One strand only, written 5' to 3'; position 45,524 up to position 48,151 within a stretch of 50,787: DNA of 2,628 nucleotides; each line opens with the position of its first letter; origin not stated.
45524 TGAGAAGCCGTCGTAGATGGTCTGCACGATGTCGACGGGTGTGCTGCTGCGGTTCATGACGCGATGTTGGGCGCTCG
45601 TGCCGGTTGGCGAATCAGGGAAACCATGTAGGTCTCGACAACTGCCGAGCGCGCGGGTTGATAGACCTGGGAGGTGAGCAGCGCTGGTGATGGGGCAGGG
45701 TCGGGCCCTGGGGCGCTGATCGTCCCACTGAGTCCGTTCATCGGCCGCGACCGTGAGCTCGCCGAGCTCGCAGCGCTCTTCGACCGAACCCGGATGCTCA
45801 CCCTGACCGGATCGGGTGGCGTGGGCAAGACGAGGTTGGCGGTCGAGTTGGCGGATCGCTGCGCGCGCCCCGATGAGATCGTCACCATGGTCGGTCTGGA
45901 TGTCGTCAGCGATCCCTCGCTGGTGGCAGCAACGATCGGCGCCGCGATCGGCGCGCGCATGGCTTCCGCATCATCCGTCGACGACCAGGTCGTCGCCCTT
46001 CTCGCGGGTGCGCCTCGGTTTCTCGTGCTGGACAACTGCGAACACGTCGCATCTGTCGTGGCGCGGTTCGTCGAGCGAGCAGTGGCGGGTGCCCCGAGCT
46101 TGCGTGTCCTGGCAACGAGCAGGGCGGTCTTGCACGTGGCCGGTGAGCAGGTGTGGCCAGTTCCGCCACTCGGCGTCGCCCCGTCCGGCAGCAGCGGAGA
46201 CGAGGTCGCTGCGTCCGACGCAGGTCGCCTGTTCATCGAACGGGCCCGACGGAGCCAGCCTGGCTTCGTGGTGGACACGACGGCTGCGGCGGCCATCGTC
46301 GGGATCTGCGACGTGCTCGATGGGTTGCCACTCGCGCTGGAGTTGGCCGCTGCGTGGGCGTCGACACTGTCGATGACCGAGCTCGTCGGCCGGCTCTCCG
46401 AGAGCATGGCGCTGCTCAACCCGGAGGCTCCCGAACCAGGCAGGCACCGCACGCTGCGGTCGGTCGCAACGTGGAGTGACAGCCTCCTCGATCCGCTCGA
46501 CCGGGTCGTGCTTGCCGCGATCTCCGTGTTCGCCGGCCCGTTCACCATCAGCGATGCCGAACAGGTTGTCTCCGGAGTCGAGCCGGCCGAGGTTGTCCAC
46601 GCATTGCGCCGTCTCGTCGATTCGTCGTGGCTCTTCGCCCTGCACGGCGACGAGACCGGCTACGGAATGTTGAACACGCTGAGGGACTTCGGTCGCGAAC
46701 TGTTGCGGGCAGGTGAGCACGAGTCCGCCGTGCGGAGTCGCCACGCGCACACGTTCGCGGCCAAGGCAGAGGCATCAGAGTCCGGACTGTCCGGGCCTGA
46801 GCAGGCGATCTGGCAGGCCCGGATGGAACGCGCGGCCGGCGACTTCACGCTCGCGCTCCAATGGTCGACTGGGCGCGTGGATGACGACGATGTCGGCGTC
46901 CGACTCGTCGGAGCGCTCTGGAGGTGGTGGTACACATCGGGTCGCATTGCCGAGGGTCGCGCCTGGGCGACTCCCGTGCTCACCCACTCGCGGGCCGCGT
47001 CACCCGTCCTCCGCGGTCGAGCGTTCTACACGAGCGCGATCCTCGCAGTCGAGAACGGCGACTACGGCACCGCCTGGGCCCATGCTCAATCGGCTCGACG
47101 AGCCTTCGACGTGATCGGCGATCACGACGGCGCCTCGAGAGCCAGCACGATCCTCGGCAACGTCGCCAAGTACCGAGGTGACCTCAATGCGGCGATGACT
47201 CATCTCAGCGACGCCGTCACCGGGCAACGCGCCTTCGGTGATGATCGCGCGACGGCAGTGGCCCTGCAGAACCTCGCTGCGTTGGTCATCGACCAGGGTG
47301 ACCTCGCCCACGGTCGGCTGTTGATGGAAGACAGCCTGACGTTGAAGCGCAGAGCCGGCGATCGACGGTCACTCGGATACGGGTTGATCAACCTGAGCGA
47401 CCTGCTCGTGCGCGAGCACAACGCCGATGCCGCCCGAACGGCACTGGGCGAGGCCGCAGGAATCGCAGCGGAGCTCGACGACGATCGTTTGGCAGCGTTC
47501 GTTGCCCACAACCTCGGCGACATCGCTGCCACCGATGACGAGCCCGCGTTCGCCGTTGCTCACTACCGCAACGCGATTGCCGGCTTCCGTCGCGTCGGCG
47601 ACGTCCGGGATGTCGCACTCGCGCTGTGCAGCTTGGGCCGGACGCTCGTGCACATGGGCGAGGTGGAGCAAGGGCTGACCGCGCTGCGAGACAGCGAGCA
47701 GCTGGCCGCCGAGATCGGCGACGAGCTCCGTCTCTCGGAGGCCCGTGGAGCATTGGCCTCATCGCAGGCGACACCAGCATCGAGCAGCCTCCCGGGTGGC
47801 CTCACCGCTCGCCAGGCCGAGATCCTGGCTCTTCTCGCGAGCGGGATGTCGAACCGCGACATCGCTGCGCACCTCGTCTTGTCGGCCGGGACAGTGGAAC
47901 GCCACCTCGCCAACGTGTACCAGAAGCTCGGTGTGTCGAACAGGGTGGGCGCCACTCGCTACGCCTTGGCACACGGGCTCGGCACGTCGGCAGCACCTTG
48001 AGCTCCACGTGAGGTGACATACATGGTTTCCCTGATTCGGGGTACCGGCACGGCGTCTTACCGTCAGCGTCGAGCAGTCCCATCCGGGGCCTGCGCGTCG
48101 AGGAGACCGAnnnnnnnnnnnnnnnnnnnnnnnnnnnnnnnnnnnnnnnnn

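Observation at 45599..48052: Exact 20-nt (plus 9-nt) inverted copies of one cis element bracket the LAL/LuxR regulator and face two lipoprotein operons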

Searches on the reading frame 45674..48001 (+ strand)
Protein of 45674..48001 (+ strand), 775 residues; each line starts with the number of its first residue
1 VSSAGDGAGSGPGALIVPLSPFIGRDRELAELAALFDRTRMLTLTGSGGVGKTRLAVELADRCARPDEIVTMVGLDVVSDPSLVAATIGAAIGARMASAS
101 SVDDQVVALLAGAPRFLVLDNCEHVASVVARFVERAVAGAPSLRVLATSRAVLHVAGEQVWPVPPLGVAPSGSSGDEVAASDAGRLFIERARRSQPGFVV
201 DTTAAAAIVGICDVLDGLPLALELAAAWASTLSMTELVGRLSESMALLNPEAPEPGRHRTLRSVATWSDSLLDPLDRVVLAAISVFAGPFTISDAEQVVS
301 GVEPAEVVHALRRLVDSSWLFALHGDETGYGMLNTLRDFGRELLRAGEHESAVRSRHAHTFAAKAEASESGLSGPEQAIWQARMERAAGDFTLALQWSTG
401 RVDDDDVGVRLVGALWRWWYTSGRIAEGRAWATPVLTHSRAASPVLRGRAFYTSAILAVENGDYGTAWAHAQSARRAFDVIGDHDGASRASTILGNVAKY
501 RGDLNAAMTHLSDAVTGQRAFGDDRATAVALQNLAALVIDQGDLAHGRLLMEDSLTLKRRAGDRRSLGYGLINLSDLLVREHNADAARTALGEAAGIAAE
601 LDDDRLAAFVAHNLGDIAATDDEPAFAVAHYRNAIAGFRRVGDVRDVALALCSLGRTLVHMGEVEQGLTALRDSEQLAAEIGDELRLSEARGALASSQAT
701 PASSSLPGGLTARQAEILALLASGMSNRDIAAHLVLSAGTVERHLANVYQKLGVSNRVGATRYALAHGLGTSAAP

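Call 7: search_protein_families(library=pfam, proteins=[window:45674-48001:+], max_evalue=0.01)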
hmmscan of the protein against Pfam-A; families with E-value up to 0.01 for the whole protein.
window:45674-48001:+ (775 aa): 9 families
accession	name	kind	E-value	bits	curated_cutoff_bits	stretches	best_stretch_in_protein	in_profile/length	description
PF00196.25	GerE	-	6.7e-18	64.5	23.5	1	710-764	3-57/57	Bacterial regulatory proteins, luxR family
PF13424.12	TPR_12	-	2.7e-12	47.1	30.1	2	572-639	7-76/77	Tetratricopeptide repeat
PF13191.12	AAA_16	-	1.9e-07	32.1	32.6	1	21-77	1-62/167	AAA ATPase domain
PF17874.7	TPR_MalT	-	8.2e-07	29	45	1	455-604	8-158/336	MalT-like TPR region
PF08281.18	Sigma70_r4_2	-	4.4e-05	23.5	25.7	1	710-752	11-54/54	Sigma-70, region 4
PF13936.12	HTH_38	-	6.3e-05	23.1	27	1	716-745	12-41/44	Helix-turn-helix domain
PF13401.12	AAA_22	-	0.00019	22.2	27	1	39-126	5-97/130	AAA domain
PF01022.26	HTH_5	-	0.0045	17.3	22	0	716-746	6-37/47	Bacterial regulatory protein, arsR family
PF25201.1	nSTAND6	-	0.0076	16.7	27.7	0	24-78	3-53/148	Novel STAND NTPase 6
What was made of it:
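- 45674..48001 (+): Regulator gene of 775 aa. It encodes a P-loop STAND-type ATPase (Walker A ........, Walker B-like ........), TPR repeats and a C-terminal LuxR/GerE HTH with recognition helix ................. It is the proposed reader of the 20-mer. Pfam hits: GerE 64.5 bits, TPR_12, AAA_16 at 32.1 bits against a cut-off of 32.6, TPR_MalT below its cut-off (call 7).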

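Call 8: find_encoding_contigs(protein=window:45674-48001:+, flank=10000, max_places=6)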
Protein window:45674-48001:+ (775 aa): no gene with exactly this product is on record in the collection.
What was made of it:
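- Tried and rejected: An exact-protein look-up of the window regulator found nothing (call 8).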

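Call 9: find_homologous_proteins(query=window:45674-48001:+, max_evalue=1e-20)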
Query window:45674-48001:+ (775 aa): 7657 proteins with E <= 1e-20 among 8000 candidates; the best 120 are listed.
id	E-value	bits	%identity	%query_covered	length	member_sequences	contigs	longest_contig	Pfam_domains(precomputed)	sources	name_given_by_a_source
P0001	0.0e+0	1324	82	98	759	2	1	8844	PF17874.8,PF00196.26,PF13424.13,PF13401.13,PF13191.13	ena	-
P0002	0.0e+0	1262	78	100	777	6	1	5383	PF17874.8,PF00196.26,PF13424.13,PF13401.13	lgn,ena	-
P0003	0.0e+0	1176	76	94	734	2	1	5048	PF17874.8,PF00196.26,PF13424.13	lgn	-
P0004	0.0e+0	1147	100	69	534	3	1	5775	PF17874.8,PF00196.26,PF13424.13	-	-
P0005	0.0e+0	1118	70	98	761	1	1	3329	PF17874.8,PF25872.1,PF00196.26,PF13424.13,PF08281.19,PF13191.13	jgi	jgi:predicted ATPase/DNA-binding CsgD family transcriptional regulator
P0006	0.0e+0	1041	66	98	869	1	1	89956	PF17874.8,PF00196.26,PF01381.29,PF13424.13,PF13401.13,PF08281.19,PF13560.13,PF13191.13,PF13374.13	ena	-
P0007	0.0e+0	1036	66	98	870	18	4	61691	PF13936.13,PF17874.8,PF00196.26,PF01381.29,PF13424.13,PF08281.19,PF13560.13,PF13191.13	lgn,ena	-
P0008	1.1e-281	954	63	99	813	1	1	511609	PF25872.1,PF00196.26,PF13424.13,PF13401.13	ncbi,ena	-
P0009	7.3e-281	952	62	99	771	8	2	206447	PF25872.1,PF00196.26,PF13424.13,PF13401.13,PF07719.24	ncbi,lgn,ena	-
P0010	1.1e-277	941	60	99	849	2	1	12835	PF13412.13,PF13384.13,PF13936.13,PF25872.1,PF00196.26,PF01381.29,PF13424.13,PF13401.13,PF08281.19,PF13560.13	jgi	jgi:predicted ATPase/DNA-binding CsgD family transcriptional regulator/DNA-binding transcriptional r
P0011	5.2e-277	939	62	97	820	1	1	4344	PF13384.13,PF17874.8,PF25872.1,PF00196.26,PF01381.29,PF13424.13,PF13401.13,PF08281.19,PF13560.13,PF13191.13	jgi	jgi:non-specific serine/threonine protein kinase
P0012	1.3e-273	928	61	98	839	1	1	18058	PF13384.13,PF17874.8,PF00196.26,PF01381.29,PF13424.13,PF08281.19,PF13560.13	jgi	jgi:predicted ATPase/DNA-binding CsgD family transcriptional regulator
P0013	1.6e-272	924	61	98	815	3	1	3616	PF13412.13,PF17874.8,PF25872.1,PF00196.26,PF01381.29,PF13424.13,PF13401.13,PF13560.13,PF13191.13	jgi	jgi:predicted ATPase/DNA-binding CsgD family transcriptional regulator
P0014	5.4e-269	912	61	99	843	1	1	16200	PF13384.13,PF17874.8,PF25872.1,PF00196.26,PF01381.29,PF13424.13,PF13401.13,PF08281.19,PF13560.13,PF13374.13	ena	-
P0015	6.5e-262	889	60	98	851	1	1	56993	PF13384.13,PF17874.8,PF25872.1,PF00196.26,PF01381.29,PF13424.13,PF13401.13,PF08281.19,PF13560.13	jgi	jgi:predicted ATPase/DNA-binding CsgD family transcriptional regulator/DNA-binding XRE family transc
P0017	4.9e-261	886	58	97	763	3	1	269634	PF25872.1,PF00196.26,PF13424.13,PF13401.13,PF07719.24,PF13191.13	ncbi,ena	-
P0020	1.8e-252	858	56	98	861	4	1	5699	PF13412.13,PF25872.1,PF00196.26,PF01381.29,PF13424.13,PF13401.13,PF08281.19,PF13560.13,PF13191.13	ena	-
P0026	3.2e-165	569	44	98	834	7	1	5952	PF13384.13,PF25872.1,PF01381.29,PF12802.14,PF13401.13,PF13191.13,PF13374.13,PF17874.8,PF00515.35,PF00196.26,PF13424.13,PF14938.13,PF13432.13,PF13181.13,PF13560.13,PF07719.24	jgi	jgi:predicted ATPase/DNA-binding CsgD family transcriptional regulator/DNA-binding XRE family transc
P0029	6.1e-162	559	45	99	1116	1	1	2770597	PF13412.13,PF13384.13,PF13936.13,PF25872.1,PF07638.18,PF00196.26,PF01381.29,PF13424.13,PF08281.19,PF13560.13,PF13374.13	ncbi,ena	-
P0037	4.6e-150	519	42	95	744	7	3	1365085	PF17874.8,PF00515.35,PF25872.1,PF00196.26,PF13424.13,PF14938.13,PF13432.13,PF08281.19,PF13181.13,PF07719.24,PF13374.13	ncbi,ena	-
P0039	1.7e-143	498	43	97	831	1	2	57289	PF13384.13,PF25872.1,PF01381.29,PF13401.13,PF08281.19,PF13374.13,PF13412.13,PF00196.26,PF13424.13,PF04545.23,PF13560.13,PF07719.24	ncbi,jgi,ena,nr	ncbi:MAG: helix-turn-helix domain-containing protein [Streptosporangiaceae bacterium]|nr:helix-turn-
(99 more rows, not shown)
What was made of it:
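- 45674..48001 (+): Homologues in call 9.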

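Call 10: find_encoding_contigs(protein=P0001, flank=6000, max_places=2)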
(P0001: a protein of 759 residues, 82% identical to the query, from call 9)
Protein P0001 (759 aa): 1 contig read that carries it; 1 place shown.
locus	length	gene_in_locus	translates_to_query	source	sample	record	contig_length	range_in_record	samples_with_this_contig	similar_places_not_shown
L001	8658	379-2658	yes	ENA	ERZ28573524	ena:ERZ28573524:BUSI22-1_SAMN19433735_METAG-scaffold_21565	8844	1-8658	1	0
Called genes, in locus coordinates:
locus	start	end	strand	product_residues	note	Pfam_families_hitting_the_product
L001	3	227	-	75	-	?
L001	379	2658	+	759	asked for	PF13191:AAA_16 (weak), PF13401:AAA_22 (weak), PF13424:TPR_12 (faint), PF17874:TPR_MalT (weak), PF00196:GerE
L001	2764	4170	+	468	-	PF12079:DUF3558 (weak)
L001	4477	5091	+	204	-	PF00440:TetR_N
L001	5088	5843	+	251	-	PF11716:MDMPI_N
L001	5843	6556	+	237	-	PF19583:ODP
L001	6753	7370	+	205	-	PF12079:DUF3558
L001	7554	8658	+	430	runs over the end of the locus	?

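Call 11: find_encoding_contigs(protein=P0002, flank=6000, max_places=2)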
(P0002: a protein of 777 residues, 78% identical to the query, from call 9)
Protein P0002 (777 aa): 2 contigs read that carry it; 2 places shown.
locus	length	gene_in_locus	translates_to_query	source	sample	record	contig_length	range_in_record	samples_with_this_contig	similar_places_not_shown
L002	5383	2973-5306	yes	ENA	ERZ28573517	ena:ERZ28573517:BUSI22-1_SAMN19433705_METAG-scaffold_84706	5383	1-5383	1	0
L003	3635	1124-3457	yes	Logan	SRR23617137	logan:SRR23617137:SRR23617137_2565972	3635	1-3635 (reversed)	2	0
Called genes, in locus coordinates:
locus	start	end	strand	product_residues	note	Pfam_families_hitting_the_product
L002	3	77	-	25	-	?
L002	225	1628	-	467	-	-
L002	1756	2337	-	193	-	PF12079:DUF3558 (weak)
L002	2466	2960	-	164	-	PF07366:SnoaL (weak), PF12680:SnoaL_2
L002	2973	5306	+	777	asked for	PF13401:AAA_22 (weak), PF17874:TPR_MalT (weak), PF13424:TPR_12, PF00196:GerE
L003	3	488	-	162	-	?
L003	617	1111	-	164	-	PF07366:SnoaL (weak), PF12680:SnoaL_2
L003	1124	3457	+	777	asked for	PF13401:AAA_22 (weak), PF17874:TPR_MalT (weak), PF13424:TPR_12, PF00196:GerE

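Call 12: find_encoding_contigs(protein=P0006, flank=6000, max_places=2)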
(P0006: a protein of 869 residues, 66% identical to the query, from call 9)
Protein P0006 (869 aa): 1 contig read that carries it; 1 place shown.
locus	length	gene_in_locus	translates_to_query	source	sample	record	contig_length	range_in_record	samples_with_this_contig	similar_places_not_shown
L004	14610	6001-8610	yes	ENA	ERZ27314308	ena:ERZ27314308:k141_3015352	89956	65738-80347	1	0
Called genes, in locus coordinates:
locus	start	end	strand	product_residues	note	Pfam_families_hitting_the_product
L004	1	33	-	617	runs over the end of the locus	PF09992:NAGPA (weak)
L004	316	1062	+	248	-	PF03009:GDPD (weak)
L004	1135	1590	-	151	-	-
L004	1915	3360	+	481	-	PF12079:DUF3558 (weak)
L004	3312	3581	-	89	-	-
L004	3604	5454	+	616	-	PF12079:DUF3558 (weak)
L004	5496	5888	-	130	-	PF07366:SnoaL (weak), PF12680:SnoaL_2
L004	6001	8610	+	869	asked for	PF01381:HTH_3 (weak), PF13560:HTH_31, PF13191:AAA_16 (weak), PF13401:AAA_22 (weak), PF13424:TPR_12 (weak), PF17874:TPR_MalT (weak), PF13424:TPR_12 (weak), PF00196:GerE, +2 more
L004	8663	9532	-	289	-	PF00296:Bac_luciferase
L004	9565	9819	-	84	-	PF01022:HTH_5, PF12840:HTH_20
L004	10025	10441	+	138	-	PF00903:Glyoxalase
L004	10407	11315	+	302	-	PF00230:MIP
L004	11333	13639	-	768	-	PF04879:Molybdop_Fe4S4, PF00384:Molybdopterin, PF01568:Molydop_binding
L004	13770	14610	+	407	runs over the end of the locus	PF11258:DUF3048, PF17479:DUF3048_C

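Call 13: find_encoding_contigs(protein=P0008, flank=6000, max_places=2)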
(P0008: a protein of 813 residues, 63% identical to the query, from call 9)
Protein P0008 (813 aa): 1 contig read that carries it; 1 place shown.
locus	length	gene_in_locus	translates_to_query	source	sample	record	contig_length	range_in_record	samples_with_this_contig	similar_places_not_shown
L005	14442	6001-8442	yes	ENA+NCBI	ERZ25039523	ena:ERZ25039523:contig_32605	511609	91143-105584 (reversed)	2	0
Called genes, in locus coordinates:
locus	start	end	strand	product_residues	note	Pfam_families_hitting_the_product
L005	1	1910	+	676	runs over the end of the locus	-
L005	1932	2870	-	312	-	-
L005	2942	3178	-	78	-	-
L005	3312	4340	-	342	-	PF02607:B12-binding_2, PF02310:B12-binding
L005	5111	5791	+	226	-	PF13411:MerR_1, PF00376:MerR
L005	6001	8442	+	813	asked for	PF13401:AAA_22 (weak), PF25872:HTH_77 (weak), PF13424:TPR_12 (weak), PF00196:GerE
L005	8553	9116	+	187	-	-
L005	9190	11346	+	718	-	PF16640:Big_3_5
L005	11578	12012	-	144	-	-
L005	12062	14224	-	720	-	PF00999:Na_H_Exchanger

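Call 26: search_protein_families(library=ncbifam, proteins=[window:45674-48001:+], max_evalue=0.001)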
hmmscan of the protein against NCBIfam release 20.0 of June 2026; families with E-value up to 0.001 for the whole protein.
window:45674-48001:+ (775 aa): 23 families
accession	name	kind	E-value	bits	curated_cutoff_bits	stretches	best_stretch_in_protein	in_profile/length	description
NF052445.1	RespRegMctR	equivalog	3.6e-13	49.4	300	1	708-769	143-204/205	two-component system response regulator MctR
NF003420.0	PRK04841.1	equivalog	9.4e-13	47.1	537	1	710-764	839-893/903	HTH-type transcriptional regulator MalT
NF040586.1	FxSxx_TPR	equivalog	2.6e-12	46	300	1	21-242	7-210/830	FxSxx-COOH system tetratricopeptide repeat protein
NF053617.1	SARPRegAfsRStmc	equivalog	7.7e-12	44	1430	2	559-695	727-863/986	SARP-family global regulator AfsR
NF052366.1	photon_PedR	equivalog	1.6e-11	44.2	120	1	710-768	3-61/74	photosynthetic electron transport-dependent transcriptional regulator PedR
NF047785.1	respo_reg_MadR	equivalog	1.6e-11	43.9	300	1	703-767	142-206/209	MadR family response regulator transcription factor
NF007505.1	PRK10100.1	equivalog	3e-10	40.1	250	1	708-764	143-199/204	biofilm master transcriptional regulator CsgD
NF007403.0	PRK09935.1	equivalog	3.9e-10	39.7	271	1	697-768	137-208/210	fimbria biosynthesis transcriptional regulator FimZ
TIGR03020.2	EpsA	equivalog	1.2e-09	38.2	170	1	707-761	188-242/247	XrtB/PEP-CTERM-associated transcriptional regulator EpsA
NF050132.1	TransRegAbsR2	equivalog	3.4e-09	36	850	1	696-758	516-579/582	LuxR family transcriptional regulator AbsR2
TIGR03541.1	reg_near_HchA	equivalog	2.2e-08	33.9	215.6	1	707-768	169-230/232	PA1136 family autoinducer-binding transcriptional regulator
NF041717.1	HaaA_phane_TPR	equivalog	3.3e-08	32.1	1125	1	110-684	216-748/882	cyclophane-containing RiPP biosynthesis TPR protein HaaT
NF011896.0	PRK15369.1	equivalog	5e-08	32.8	242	1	707-762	147-202/211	two component system response regulator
NF007935.0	PRK10651.1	equivalog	6.4e-08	32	250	1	704-764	150-210/216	two-component system response regulator NarL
NF053520.1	HK_Porph_FimS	equivalog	6.4e-08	31.3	600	1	451-619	87-255/618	sensor histidine kinase FimS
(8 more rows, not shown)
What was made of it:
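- Closest known: AfsR/SARP-type STAND activators. Same: They have an NB-ARC-like ATPase plus TPR (a weak NCBIfam AfsR match over the TPR region, call 26).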

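Call 28: find_related_loci(query=A1, collection=metagenome_contigs, flank=4000)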
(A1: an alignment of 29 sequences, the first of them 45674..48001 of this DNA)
Query A1 (775 aa) in metagenome_contigs; peptide patterns used: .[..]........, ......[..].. (x = any residue, [..] = any of these).
600 stretches matched a pattern (row limit reached: there are more); 586 encode a relative of the query (tblastn E <= 1e-3); the best 80 are kept; 80 distinct loci.
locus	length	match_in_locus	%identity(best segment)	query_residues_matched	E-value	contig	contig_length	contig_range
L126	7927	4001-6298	42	13-773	6e-155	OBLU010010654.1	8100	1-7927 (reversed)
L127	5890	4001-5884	38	20-642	5e-103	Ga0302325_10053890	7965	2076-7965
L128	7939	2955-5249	33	12-769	2e-92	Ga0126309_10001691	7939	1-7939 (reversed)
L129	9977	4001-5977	34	12-665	1e-87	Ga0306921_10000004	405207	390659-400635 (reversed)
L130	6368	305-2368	35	12-691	1e-87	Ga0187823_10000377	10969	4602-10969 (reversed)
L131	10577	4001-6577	31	12-769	9e-88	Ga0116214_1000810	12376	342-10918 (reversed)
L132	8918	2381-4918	30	19-770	2e-87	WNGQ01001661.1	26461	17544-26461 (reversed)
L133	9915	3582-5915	32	9-769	2e-84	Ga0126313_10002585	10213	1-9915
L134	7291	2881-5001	35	19-711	2e-84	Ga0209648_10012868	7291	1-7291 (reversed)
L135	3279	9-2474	30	39-769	1e-84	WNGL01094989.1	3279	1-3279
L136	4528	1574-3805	32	19-757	2e-83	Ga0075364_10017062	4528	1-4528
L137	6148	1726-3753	36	18-685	8e-83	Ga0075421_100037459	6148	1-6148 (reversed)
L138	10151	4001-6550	33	17-769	6e-82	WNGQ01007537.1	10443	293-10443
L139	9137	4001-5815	36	10-610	6e-81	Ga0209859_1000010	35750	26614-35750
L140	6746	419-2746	32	13-743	1e-80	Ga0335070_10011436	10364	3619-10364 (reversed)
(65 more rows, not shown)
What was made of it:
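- Tried and rejected: It was also row-limited and returned mostly distant relatives at 29-39% identity (call 28).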

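Call 30: find_encoding_contigs(protein=P0009, flank=10000, max_places=1)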
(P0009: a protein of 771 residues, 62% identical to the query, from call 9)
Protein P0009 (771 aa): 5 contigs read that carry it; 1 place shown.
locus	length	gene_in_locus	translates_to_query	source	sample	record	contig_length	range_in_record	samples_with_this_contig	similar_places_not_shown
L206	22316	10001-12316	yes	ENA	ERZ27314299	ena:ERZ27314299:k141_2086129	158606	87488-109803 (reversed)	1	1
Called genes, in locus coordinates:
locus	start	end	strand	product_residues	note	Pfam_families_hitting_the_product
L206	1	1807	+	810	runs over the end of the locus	PF13439:Glyco_transf_4, PF25087:GMPPB_C (faint), PF00132:Hexapep, PF25084:LbH_EIF2B (weak), PF00132:Hexapep (weak)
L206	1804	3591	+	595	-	PF00501:AMP-binding, PF13193:AMP-binding_C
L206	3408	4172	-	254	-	-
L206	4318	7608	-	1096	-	PF09137:Glucodextran_N, PF00723:Glyco_hydro_15, PF09136:Glucodextran_B (weak), PF09985:Glucodextran_C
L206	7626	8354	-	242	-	PF01209:Ubie_methyltran (weak), PF08241:Methyltransf_11, PF13649:Methyltransf_25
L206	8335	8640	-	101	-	-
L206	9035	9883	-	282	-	-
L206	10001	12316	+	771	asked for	PF13401:AAA_22 (weak), PF25872:HTH_77, PF07719:TPR_2 (faint), PF13424:TPR_12 (weak), PF00196:GerE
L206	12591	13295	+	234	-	-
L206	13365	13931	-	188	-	PF01522:Polysacc_deac_1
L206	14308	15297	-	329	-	PF21783:YNCE, PF25174:Beta-prop_THOC3 (faint)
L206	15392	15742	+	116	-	-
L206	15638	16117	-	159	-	-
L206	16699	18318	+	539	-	-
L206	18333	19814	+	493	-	-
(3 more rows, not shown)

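Call 31: find_encoding_contigs(protein=P0017, flank=10000, max_places=1)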
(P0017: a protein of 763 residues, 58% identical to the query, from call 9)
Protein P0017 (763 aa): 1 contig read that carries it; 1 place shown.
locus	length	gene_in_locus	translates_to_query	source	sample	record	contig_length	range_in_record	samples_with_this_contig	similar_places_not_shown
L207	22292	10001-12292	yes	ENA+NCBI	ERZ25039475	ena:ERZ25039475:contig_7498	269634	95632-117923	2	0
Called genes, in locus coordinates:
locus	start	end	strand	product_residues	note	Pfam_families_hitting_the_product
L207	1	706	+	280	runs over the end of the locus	-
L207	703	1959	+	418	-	PF14696:Glyoxalase_5 (weak), PF00903:Glyoxalase, PF13669:Glyoxalase_4 (weak)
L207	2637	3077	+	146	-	PF01850:PIN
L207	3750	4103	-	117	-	-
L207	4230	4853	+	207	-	-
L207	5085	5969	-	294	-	PF02899:Phage_int_SAM_1, PF00589:Phage_integrase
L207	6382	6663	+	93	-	PF01402:RHH_1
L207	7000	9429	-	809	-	-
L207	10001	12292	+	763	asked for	PF13191:AAA_16 (weak), PF13401:AAA_22 (faint), PF25872:HTH_77 (weak), PF07719:TPR_2 (faint), PF13424:TPR_12 (weak), PF00196:GerE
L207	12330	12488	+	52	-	-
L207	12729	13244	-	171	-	PF03167:UDG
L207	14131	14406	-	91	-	PF14026:SCO4226-like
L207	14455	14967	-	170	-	PF06139:BphX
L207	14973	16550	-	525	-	PF13384:HTH_23 (faint), PF13487:HD_5 (weak), PF01966:HD, PF13487:HD_5, PF00196:GerE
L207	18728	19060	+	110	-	-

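Call 32: find_encoding_contigs(protein=P0029, flank=10000, max_places=1)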
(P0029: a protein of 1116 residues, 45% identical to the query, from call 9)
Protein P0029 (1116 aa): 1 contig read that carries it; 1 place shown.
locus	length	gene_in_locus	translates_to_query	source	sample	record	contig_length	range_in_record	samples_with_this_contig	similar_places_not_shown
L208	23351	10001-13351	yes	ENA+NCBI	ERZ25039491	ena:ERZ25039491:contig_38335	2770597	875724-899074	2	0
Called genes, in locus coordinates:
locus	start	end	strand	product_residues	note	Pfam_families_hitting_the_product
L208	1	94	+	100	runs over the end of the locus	-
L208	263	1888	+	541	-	PF00990:GGDEF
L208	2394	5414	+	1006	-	PF02347:GDC-P, PF21478:GcvP2_C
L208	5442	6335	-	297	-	PF00440:TetR_N (weak)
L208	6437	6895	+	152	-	PF10604:Polyketide_cyc2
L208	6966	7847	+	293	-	PF03551:PadR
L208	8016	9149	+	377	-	PF00005:ABC_tran, PF13304:AAA_21 (faint)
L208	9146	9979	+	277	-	PF01061:ABC2_membrane, PF12698:ABC2_membrane_3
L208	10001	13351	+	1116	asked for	PF01381:HTH_3, PF07638:Sigma70_ECF (faint), PF08281:Sigma70_r4_2 (faint), PF13384:HTH_23 (weak), PF13560:HTH_31, PF25872:HTH_77 (weak), PF13424:TPR_12, PF00196:GerE, +3 more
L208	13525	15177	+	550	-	PF00990:GGDEF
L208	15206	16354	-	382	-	PF13361:UvrD_C, PF13538:UvrD_C_2, PF00570:HRDC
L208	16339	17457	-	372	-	PF00580:UvrD-helicase, PF13245:AAA_19, PF13604:AAA_30 (faint)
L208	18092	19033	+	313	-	PF00528:BPD_transp_1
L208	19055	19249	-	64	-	-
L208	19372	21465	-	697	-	PF00580:UvrD-helicase (faint), PF13245:AAA_19 (weak), PF13538:UvrD_C_2 (weak)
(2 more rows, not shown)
